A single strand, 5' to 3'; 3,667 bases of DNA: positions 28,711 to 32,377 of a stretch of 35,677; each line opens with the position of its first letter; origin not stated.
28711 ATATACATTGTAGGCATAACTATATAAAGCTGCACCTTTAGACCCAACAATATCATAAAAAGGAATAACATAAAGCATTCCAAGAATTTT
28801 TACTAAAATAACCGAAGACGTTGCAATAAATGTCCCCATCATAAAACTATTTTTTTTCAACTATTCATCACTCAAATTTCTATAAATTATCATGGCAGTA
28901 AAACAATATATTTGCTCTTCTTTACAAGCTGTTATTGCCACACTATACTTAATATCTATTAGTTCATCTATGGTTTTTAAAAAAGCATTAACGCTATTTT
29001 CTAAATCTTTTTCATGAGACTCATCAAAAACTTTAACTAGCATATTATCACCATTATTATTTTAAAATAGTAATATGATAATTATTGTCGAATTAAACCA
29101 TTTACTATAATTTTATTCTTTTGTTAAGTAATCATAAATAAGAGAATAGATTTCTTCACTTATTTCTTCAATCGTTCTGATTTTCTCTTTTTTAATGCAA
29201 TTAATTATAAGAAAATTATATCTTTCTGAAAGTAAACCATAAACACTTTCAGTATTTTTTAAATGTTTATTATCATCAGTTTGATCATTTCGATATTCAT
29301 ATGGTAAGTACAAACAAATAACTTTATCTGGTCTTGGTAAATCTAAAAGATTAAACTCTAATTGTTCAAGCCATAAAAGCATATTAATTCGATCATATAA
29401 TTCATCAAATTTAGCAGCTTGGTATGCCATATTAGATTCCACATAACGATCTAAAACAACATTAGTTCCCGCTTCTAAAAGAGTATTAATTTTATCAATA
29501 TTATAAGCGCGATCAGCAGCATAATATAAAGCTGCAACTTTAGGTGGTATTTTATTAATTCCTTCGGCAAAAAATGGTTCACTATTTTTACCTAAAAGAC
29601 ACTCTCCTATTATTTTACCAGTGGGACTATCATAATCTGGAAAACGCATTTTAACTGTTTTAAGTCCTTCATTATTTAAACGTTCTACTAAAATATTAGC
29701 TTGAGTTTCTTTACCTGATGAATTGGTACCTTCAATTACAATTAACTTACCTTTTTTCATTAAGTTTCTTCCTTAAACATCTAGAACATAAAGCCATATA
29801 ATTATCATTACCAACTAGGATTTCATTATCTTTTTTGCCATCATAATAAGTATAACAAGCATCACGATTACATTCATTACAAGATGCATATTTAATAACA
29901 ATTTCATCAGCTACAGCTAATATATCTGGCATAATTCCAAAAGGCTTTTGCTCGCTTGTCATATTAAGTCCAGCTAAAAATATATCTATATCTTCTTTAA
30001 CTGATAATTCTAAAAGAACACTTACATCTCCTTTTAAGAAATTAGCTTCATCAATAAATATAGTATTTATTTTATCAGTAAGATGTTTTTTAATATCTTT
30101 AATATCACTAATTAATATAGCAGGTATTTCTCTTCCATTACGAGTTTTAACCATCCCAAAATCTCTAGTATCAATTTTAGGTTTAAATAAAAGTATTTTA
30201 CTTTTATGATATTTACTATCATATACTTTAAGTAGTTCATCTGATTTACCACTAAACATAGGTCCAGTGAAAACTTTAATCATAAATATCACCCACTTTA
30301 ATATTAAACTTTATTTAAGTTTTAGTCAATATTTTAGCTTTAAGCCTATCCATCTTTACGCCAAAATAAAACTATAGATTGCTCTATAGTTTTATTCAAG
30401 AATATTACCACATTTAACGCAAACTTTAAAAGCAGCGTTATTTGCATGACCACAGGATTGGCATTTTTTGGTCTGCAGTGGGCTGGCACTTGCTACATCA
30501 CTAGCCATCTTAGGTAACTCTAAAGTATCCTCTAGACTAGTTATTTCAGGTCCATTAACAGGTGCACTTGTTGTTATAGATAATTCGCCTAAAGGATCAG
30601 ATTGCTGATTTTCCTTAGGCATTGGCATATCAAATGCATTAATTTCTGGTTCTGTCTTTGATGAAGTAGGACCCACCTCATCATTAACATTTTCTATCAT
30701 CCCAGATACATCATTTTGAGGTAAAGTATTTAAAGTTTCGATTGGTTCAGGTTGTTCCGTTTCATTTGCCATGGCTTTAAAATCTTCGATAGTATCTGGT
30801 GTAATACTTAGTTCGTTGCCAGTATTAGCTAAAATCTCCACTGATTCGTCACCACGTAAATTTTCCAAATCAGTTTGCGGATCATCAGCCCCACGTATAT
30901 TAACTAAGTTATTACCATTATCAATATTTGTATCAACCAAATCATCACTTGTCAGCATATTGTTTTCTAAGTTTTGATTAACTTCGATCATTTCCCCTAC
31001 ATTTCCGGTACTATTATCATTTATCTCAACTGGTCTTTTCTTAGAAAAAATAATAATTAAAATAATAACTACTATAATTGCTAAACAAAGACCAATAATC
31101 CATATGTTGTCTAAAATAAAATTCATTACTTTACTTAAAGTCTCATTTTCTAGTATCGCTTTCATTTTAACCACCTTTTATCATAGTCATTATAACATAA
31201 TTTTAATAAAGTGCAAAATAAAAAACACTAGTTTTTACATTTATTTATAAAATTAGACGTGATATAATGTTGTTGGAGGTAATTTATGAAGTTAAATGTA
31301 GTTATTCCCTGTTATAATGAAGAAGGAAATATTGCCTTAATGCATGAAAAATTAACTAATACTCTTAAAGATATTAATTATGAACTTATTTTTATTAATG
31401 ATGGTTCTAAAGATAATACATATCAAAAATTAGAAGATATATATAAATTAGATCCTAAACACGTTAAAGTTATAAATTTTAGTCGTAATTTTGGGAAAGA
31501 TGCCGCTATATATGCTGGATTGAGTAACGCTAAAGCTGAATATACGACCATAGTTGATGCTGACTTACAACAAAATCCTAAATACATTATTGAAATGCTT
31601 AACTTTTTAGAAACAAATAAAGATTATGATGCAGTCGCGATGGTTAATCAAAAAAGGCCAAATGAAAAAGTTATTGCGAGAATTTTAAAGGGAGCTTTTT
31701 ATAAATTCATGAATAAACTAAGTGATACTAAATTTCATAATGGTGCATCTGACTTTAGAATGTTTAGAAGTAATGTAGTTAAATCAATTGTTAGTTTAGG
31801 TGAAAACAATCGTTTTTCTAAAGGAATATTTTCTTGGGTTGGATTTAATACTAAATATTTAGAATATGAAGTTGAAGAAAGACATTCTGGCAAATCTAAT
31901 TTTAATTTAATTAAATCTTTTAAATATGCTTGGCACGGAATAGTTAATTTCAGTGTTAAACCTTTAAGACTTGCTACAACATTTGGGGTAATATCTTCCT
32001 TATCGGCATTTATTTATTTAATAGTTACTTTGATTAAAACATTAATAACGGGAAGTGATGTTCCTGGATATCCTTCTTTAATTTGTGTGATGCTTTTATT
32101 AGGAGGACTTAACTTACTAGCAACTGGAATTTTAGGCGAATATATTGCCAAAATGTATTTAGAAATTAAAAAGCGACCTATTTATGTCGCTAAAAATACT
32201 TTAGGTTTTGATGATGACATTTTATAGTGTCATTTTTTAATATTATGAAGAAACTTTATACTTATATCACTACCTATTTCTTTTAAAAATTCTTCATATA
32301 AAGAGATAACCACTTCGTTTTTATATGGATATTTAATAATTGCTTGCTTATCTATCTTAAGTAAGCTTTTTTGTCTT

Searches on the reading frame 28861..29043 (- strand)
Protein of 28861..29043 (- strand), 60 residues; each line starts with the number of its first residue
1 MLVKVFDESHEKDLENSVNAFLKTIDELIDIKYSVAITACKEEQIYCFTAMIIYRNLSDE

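Call 54: search_protein_families(library=pfam, proteins=[window:28861-29043:-], max_evalue=0.1)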
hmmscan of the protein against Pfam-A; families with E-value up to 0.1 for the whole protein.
window:28861-29043:- (60 aa): 2 families
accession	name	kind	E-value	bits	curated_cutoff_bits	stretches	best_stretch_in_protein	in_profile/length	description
PF10957.13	Spore_Cse60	-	2.2e-25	88.9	20.7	1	3-55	4-59/60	Sporulation protein Cse60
PF06138.17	Chordopox_E11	-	0.038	14.8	27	1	6-49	19-62/126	Chordopoxvirus E11 protein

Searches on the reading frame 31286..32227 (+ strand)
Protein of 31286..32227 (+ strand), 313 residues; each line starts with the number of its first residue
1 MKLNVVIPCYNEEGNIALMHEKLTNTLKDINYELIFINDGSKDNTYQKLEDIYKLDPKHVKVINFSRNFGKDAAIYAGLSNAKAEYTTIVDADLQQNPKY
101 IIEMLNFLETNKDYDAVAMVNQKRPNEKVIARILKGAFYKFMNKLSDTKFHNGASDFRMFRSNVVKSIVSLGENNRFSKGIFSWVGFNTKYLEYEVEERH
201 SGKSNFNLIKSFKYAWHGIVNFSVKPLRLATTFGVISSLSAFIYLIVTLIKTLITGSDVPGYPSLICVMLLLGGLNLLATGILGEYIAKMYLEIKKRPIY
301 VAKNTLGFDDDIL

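Call 41: search_protein_families(library=pfam, proteins=[window:31286-32227:+], max_evalue=0.001)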
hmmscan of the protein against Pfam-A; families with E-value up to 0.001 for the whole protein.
window:31286-32227:+ (313 aa): 3 families
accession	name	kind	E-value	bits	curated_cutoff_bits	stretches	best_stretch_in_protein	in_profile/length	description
PF00535.33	Glycos_transf_2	-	1.4e-29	103.7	23.3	1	5-167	2-166/168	Glycosyl transferase family 2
PF13641.12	Glyco_tranf_2_3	-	2.3e-10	41.3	27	1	4-130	4-131/230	Glycosyltransferase like family 2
PF10111.15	Glyco_tranf_2_2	-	4e-08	33.5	27.3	1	5-106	2-104/276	Glycosyltransferase like family 2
